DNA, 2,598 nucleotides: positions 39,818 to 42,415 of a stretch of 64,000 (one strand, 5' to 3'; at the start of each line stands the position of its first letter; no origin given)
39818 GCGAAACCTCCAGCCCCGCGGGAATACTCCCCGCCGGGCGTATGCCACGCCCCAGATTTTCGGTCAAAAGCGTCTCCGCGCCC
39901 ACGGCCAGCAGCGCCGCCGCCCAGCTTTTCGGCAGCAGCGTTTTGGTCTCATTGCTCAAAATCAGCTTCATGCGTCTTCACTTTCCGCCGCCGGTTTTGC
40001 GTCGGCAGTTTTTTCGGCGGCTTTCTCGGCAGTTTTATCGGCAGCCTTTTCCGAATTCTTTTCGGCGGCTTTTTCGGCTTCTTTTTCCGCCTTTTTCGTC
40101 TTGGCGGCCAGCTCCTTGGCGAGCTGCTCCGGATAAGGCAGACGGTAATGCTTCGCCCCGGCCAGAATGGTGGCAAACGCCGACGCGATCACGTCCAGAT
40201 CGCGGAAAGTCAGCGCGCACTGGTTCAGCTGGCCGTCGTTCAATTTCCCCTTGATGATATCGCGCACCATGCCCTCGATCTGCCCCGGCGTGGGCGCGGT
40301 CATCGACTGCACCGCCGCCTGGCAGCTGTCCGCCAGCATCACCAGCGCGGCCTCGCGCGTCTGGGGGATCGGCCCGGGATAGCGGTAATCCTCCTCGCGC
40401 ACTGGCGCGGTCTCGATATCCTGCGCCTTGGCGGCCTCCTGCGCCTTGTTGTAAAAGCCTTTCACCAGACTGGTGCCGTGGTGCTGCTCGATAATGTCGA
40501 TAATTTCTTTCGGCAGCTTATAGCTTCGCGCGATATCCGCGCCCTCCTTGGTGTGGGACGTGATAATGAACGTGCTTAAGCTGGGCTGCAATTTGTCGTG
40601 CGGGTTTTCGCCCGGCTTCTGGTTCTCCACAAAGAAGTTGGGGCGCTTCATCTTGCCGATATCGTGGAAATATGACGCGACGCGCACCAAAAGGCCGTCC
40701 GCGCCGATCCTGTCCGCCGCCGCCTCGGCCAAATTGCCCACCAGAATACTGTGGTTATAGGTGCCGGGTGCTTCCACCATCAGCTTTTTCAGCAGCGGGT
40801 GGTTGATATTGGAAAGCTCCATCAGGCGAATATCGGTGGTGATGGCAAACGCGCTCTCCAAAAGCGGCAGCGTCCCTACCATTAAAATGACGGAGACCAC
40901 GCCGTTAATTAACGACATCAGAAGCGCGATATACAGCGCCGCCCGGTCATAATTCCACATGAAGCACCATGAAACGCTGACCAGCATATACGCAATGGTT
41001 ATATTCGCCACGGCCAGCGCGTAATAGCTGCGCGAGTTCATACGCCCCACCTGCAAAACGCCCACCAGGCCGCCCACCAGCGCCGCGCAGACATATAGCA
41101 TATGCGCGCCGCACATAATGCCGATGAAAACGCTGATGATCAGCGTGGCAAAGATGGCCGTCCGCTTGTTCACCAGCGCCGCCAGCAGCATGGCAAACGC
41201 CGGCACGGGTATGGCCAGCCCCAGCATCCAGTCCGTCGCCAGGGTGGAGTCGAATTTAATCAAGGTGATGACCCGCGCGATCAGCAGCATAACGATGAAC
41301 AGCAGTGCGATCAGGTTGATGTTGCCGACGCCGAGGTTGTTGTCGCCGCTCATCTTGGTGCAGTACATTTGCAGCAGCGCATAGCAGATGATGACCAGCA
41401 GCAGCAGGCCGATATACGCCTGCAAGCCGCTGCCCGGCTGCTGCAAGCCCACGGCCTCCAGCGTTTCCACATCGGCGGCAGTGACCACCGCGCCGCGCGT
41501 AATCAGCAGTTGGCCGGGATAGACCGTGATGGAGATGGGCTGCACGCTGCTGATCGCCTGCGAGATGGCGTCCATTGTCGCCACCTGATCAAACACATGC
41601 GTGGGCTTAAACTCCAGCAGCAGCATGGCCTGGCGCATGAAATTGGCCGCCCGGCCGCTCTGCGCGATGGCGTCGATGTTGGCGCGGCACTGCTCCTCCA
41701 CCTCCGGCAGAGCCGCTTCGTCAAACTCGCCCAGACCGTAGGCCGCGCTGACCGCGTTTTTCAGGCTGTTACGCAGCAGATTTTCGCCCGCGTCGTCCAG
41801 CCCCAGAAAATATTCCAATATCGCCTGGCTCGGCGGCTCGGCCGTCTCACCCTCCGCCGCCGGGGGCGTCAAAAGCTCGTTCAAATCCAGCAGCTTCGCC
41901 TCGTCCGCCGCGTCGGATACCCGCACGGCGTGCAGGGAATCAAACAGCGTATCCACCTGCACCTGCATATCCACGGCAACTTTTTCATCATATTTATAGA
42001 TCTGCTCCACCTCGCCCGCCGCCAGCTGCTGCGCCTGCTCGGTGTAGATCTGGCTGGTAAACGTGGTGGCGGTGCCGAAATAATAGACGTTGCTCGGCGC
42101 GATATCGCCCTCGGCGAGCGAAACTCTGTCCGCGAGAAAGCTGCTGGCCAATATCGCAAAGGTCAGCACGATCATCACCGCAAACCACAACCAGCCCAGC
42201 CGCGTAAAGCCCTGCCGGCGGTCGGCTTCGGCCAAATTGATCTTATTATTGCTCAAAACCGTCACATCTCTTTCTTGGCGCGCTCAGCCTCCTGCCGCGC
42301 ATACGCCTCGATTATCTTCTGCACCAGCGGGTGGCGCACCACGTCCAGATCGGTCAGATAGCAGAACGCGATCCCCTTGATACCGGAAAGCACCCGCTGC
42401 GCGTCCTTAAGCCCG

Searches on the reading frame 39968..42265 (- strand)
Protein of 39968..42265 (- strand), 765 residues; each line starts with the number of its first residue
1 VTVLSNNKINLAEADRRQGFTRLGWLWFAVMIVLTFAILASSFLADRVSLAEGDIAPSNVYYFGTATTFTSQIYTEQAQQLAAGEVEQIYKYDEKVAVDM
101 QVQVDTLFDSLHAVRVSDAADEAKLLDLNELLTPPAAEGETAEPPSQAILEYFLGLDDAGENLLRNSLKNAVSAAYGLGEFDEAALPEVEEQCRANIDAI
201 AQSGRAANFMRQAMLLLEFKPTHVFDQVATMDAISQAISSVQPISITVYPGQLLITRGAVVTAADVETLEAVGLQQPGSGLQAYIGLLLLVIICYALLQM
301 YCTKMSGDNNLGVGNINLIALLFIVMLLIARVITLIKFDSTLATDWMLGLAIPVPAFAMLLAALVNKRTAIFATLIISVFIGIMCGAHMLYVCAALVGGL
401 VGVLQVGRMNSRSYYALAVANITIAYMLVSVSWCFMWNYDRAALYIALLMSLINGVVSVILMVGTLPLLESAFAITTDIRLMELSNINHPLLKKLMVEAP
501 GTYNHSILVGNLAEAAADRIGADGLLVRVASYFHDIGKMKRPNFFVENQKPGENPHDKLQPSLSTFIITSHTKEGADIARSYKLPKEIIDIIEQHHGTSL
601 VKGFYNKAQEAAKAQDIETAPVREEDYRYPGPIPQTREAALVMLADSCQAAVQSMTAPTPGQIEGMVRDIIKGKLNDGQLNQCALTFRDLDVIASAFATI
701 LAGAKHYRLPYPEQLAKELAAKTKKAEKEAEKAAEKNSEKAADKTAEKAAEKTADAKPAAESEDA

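Call 47: search_protein_families(library=pfam, proteins=[window:39968-42265:-], max_evalue=0.00001)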
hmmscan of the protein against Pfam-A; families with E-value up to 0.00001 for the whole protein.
window:39968-42265:- (765 aa): 3 families
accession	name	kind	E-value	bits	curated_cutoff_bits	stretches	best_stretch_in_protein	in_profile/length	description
PF07698.17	7TM-7TMR_HD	-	1.7e-28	100.3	29.4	1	282-477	2-190/190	7TM receptor with intracellular HD hydrolase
PF07697.16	7TMR-HDED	-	4.4e-27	96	27.6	1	52-276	2-224/224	7TM-HD extracellular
PF01966.28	HD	-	8.4e-20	71.6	22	1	502-650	1-115/116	HD domain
